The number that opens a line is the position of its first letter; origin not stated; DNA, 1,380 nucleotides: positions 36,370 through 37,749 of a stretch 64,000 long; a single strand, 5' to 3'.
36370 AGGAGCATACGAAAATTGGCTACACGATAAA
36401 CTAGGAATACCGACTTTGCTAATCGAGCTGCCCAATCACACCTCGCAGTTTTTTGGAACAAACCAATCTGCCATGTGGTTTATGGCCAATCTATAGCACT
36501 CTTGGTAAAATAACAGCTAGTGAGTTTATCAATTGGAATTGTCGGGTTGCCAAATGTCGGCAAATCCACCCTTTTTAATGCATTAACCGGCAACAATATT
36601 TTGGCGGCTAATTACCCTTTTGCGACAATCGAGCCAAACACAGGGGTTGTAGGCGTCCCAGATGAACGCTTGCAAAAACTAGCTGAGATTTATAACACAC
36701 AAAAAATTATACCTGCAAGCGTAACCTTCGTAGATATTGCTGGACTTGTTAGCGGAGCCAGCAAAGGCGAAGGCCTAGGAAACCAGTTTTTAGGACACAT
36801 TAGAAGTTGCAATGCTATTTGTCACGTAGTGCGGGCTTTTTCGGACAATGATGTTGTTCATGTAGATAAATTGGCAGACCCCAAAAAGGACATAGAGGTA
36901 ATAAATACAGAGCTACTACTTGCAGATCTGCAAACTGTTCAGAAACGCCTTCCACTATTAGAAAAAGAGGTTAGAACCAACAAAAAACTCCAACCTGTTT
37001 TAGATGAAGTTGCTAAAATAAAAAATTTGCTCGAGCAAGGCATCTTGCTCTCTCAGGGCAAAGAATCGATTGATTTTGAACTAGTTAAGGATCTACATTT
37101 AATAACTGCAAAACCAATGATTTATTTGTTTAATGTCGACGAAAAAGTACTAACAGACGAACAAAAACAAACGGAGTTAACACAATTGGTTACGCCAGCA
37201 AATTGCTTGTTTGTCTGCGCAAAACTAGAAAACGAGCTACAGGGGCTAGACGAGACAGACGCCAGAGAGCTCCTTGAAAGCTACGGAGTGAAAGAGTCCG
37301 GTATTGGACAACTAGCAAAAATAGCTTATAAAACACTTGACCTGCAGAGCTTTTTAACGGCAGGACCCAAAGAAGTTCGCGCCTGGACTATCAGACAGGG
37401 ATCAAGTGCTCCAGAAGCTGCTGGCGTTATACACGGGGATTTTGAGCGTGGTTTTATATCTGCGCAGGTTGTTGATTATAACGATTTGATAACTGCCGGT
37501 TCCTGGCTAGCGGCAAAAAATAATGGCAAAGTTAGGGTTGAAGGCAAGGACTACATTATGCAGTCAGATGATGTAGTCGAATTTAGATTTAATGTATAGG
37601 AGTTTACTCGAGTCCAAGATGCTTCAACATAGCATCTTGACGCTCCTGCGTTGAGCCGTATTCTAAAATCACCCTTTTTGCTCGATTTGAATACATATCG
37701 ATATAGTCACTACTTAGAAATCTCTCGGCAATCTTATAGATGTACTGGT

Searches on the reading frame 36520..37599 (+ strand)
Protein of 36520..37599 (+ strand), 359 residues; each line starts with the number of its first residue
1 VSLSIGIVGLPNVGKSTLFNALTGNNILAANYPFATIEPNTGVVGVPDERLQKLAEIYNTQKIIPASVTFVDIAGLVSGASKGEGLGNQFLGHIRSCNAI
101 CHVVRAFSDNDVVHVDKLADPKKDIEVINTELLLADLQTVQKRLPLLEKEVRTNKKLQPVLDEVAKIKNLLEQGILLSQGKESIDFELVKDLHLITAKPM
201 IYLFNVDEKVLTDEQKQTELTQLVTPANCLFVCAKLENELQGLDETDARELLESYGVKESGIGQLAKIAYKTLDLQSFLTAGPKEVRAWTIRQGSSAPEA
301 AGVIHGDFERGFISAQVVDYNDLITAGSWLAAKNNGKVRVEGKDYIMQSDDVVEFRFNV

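Call 17: find_related_loci(query=window:36520-37599:+, collection=genome_contigs, flank=10000)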
Query window:36520-37599:+ (359 aa) in genome_contigs; peptide patterns used: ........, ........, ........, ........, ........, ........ (x = any residue, [..] = any of these).
600 stretches matched a pattern (row limit reached: there are more); 532 encode a relative of the query (tblastn E <= 1e-3); the best 80 are kept; 80 distinct loci.
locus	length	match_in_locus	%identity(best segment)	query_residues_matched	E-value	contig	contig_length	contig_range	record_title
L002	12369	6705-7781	72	1-359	8e-172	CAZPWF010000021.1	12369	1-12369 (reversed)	MAG TPA_asm: uncultured Candidatus Saccharibacteria bacterium isolate SRP170004_co1_152 genome assembly, contig: NODE_82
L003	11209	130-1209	71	1-359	8e-170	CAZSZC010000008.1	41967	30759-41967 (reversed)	MAG TPA_asm: uncultured Candidatus Saccharibacteria bacterium isolate SRP298887_co1_348 genome assembly, contig: NODE_62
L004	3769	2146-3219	71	2-359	8e-176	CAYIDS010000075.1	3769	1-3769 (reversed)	MAG TPA_asm: uncultured Candidatus Saccharimonas sp. isolate ERP119705_co18_46 genome assembly, contig: NODE_36299_lengt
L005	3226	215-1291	68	1-359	5e-177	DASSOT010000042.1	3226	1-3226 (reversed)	MAG TPA_asm: Candidatus Saccharimonadales bacterium isolate SMAG_U1259 k141_1363994, whole genome shotgun sequence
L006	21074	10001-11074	68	1-359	8e-166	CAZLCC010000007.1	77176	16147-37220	MAG TPA_asm: uncultured Candidatus Saccharibacteria bacterium isolate SRP135725_co2_175 genome assembly, contig: k141_17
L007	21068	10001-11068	69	3-359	2e-165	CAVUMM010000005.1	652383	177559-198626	MAG: uncultured Candidatus Saccharibacteria bacterium isolate MFD06435.bin.1.175 genome assembly, contig: contig_35255,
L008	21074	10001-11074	68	1-359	2e-164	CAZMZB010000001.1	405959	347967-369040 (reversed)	MAG TPA_asm: uncultured Candidatus Saccharibacteria bacterium isolate SRP344714_co2_226 genome assembly, contig: NODE_24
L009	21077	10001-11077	67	1-359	8e-161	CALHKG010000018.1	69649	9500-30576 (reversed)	MAG TPA_asm: uncultured Candidatus Saccharibacteria bacterium isolate ERR589691_bin.57_CONCOCT_v1.1_MAG genome assembly,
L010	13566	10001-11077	66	1-359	2e-159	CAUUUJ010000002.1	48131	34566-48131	MAG TPA_asm: uncultured Candidatus Saccharibacteria bacterium isolate SRR23388455_bin.18_MetaWRAP_v1.3_MAG genome assemb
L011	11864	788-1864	66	1-359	1e-159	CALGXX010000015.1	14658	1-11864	MAG TPA_asm: uncultured Candidatus Saccharibacteria bacterium isolate ERR1474586_bin.54_CONCOCT_v1.1_MAG genome assembly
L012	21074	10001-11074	65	1-359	2e-159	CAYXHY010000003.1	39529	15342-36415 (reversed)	MAG TPA_asm: uncultured Candidatus Saccharibacteria bacterium isolate SRP263991_co7_176 genome assembly, contig: NODE_11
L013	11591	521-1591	68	2-359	3e-159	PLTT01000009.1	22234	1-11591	MAG: Candidatus Saccharibacteria bacterium isolate bog_1338 73.20120700_S1D.140_contig_86639, whole genome shotgun seque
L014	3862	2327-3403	66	1-359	5e-165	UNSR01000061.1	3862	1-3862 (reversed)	Candidatus Saccharibacteria bacterium isolate UMGS2061 genome assembly, contig: NODE_8563_length_3862_cov_2.559496, whol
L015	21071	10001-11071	67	3-359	7e-159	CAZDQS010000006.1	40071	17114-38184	MAG TPA_asm: uncultured Candidatus Saccharibacteria bacterium isolate SRP144015_co1_47 genome assembly, contig: NODE_528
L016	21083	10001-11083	67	1-359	7e-159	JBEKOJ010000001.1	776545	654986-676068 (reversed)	MAG: Candidatus Saccharimonadales bacterium isolate SPRUCE 438 SPRUCE_438_1, whole genome shotgun sequence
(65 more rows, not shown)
